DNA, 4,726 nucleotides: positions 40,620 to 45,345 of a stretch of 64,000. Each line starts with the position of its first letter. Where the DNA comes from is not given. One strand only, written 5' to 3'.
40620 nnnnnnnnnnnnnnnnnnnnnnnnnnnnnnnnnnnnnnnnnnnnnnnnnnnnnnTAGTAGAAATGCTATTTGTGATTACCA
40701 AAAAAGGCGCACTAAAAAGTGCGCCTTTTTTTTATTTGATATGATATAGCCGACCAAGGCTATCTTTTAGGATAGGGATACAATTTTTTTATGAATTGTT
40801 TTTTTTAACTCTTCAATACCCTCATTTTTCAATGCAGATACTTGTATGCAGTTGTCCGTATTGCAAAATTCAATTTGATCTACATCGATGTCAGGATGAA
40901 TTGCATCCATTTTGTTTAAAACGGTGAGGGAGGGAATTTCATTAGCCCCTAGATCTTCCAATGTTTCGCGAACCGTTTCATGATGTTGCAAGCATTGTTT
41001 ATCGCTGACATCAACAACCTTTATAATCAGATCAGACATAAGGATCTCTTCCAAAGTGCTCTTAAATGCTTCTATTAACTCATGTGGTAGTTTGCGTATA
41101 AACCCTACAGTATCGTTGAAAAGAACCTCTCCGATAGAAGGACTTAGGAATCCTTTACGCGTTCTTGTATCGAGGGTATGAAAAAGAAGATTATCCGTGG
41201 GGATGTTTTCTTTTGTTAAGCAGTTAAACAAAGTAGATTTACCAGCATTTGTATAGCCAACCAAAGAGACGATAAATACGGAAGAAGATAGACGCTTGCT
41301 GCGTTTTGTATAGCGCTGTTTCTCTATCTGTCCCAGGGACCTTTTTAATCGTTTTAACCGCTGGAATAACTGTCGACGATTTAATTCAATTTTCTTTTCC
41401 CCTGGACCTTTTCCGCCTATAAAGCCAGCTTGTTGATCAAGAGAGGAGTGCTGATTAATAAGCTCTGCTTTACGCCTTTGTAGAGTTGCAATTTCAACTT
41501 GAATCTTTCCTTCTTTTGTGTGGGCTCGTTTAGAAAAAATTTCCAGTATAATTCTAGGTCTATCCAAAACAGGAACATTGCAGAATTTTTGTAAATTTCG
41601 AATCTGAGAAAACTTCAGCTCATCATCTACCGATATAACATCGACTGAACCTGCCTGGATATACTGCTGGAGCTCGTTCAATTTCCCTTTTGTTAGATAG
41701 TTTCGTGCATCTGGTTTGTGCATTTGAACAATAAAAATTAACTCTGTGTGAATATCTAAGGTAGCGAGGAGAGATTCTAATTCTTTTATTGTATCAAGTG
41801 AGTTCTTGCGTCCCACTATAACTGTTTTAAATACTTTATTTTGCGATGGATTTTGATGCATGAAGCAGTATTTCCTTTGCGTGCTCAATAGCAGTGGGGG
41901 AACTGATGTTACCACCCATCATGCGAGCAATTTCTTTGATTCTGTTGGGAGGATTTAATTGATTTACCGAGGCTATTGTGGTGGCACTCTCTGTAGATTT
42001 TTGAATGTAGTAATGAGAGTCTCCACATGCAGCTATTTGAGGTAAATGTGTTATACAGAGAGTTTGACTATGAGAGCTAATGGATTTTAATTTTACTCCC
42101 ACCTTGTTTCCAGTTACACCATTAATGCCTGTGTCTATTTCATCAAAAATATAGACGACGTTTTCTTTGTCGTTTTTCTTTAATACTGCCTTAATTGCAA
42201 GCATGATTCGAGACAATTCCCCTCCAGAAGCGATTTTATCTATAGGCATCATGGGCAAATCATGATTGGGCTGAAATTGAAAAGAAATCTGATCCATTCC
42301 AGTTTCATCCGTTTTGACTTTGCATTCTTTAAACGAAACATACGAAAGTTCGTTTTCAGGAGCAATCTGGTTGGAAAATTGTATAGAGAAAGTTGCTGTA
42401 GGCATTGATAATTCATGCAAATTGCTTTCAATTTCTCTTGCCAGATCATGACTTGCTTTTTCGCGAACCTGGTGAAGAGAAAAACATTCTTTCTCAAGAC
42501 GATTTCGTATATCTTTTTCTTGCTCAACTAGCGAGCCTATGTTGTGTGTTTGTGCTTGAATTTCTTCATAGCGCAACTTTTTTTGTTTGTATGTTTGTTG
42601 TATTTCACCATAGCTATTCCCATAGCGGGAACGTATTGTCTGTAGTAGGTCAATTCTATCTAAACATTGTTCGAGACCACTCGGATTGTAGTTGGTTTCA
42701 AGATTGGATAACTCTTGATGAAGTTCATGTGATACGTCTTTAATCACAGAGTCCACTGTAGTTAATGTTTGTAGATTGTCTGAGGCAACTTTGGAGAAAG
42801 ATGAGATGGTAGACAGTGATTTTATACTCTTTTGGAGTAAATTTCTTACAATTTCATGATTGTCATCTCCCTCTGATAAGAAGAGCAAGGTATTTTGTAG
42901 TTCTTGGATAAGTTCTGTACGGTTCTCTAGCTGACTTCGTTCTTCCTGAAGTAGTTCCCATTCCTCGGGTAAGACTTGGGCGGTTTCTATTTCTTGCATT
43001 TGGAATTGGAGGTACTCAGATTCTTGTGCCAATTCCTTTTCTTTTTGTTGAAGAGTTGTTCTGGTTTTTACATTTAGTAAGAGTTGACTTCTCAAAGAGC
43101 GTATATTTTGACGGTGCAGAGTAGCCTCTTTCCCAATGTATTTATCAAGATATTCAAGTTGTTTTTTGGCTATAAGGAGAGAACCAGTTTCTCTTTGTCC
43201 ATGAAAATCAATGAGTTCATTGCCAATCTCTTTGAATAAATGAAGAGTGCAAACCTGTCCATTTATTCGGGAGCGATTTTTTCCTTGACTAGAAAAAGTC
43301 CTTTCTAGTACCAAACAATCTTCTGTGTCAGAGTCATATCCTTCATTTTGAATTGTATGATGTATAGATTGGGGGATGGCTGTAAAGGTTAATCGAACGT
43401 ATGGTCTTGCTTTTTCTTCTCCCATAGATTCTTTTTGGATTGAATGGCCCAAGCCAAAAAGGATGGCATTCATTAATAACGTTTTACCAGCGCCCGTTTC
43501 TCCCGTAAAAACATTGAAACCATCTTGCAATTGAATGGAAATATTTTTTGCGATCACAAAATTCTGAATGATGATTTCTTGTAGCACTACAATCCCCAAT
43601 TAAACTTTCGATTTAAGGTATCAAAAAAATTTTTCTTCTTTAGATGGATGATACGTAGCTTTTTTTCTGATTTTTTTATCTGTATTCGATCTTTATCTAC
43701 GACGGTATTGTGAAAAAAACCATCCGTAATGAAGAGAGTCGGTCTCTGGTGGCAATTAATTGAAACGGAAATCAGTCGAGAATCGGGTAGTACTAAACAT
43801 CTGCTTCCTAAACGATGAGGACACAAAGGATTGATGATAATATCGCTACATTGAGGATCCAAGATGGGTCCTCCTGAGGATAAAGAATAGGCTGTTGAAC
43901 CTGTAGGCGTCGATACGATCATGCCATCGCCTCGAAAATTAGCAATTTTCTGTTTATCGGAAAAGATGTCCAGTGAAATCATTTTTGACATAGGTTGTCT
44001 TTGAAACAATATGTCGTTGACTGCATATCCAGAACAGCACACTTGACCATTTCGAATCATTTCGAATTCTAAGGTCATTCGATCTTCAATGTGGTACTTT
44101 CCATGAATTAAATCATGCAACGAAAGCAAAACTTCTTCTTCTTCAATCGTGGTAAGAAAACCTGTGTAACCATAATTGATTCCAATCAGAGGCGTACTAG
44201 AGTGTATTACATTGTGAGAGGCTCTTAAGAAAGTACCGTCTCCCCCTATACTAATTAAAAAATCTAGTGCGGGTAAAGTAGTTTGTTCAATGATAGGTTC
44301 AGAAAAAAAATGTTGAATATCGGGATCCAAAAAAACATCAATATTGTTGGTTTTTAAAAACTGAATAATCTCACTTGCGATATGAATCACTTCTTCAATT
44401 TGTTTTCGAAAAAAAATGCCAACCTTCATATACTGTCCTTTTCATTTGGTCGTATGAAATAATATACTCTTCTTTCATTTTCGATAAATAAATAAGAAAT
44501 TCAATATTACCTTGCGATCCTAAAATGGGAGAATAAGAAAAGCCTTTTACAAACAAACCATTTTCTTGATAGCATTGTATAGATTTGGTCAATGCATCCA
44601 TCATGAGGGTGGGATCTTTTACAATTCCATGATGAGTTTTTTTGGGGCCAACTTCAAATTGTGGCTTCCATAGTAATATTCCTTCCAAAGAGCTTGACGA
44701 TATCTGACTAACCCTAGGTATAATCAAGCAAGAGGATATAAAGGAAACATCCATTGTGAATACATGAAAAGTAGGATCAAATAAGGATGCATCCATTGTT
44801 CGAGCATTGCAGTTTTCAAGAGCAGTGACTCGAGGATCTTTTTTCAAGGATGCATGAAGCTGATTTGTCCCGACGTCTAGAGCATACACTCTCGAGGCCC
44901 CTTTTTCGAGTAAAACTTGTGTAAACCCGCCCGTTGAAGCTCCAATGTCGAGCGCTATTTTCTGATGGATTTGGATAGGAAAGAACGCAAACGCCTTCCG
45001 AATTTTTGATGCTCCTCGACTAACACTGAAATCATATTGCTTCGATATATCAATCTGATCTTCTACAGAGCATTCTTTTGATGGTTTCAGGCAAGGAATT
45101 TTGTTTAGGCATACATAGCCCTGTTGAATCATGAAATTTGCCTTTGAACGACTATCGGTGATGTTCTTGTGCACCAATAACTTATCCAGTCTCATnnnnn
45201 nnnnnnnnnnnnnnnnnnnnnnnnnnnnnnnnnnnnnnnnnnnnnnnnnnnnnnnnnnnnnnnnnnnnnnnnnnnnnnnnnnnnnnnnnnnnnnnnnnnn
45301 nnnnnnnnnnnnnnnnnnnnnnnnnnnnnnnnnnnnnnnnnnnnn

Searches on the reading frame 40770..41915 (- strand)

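Call 7: search_protein_families(library=pfam, proteins=[window:40770-41915:-], max_evalue=0.01)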
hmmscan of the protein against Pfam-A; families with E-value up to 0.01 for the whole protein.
window:40770-41915:- (382 aa): 9 families
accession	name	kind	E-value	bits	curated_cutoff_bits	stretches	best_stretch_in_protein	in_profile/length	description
PF13167.11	GTP-bdg_N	-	1.8e-21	76.9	25.4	1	42-127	3-88/89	GTP-binding GTPase N-terminal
PF16360.10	GTP-bdg_M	-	2.1e-20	73.5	29.5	1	130-208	1-79/79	GTP-binding GTPase Middle Region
PF01926.29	MMR_HSR1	-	2.1e-17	63.7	21.9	1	216-335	2-113/113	50S ribosome-binding GTPase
PF02421.24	FeoB_N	-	2.4e-09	37.3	27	1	216-374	3-156/156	Ferrous iron transport protein B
PF00009.33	GTP_EFTU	-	8.4e-06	25.9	26.5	1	293-378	92-186/188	Elongation factor Tu GTP binding domain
PF16897.10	MMR_HSR1_Xtn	-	5.3e-05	23.6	35.2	1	327-378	56-104/106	C-terminal region of MMR_HSR1 domain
PF03193.22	RsgA_GTPase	-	6e-05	23.4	30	0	313-381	40-111/174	RsgA GTPase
PF00005.33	ABC_tran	-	0.0002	22.4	25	0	215-244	13-42/137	ABC transporter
PF00071.28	Ras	-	0.0069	16.4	21.6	0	218-378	4-160/162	Ras family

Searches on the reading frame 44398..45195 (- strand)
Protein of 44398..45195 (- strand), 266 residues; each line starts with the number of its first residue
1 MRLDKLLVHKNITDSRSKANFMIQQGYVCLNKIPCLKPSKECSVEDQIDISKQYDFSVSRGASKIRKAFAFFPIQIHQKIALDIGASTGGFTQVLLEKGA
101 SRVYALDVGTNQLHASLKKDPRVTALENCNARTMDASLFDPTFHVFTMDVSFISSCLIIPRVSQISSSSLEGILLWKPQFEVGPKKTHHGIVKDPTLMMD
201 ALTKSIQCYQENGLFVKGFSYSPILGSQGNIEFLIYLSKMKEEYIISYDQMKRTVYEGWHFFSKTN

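Call 7: search_protein_families(library=pfam, proteins=[window:44398-45195:-], max_evalue=0.01)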
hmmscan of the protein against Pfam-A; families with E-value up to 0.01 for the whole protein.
window:44398-45195:- (266 aa): 5 families
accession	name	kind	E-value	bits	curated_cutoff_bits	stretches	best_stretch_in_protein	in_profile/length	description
PF01728.25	FtsJ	-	1e-31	110.7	24.1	1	58-238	2-180/181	FtsJ-like methyltransferase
PF01479.30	S4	-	8.4e-09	35.5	22.8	1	1-48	1-48/48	S4 domain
PF13649.12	Methyltransf_25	-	0.0013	19.8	27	1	82-151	2-68/97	Methyltransferase domain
PF08242.18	Methyltransf_12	-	0.0018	19.4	30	1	82-153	1-71/98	Methyltransferase domain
PF08241.18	Methyltransf_11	-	0.0019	19.2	21.2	1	82-137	1-52/95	Methyltransferase domain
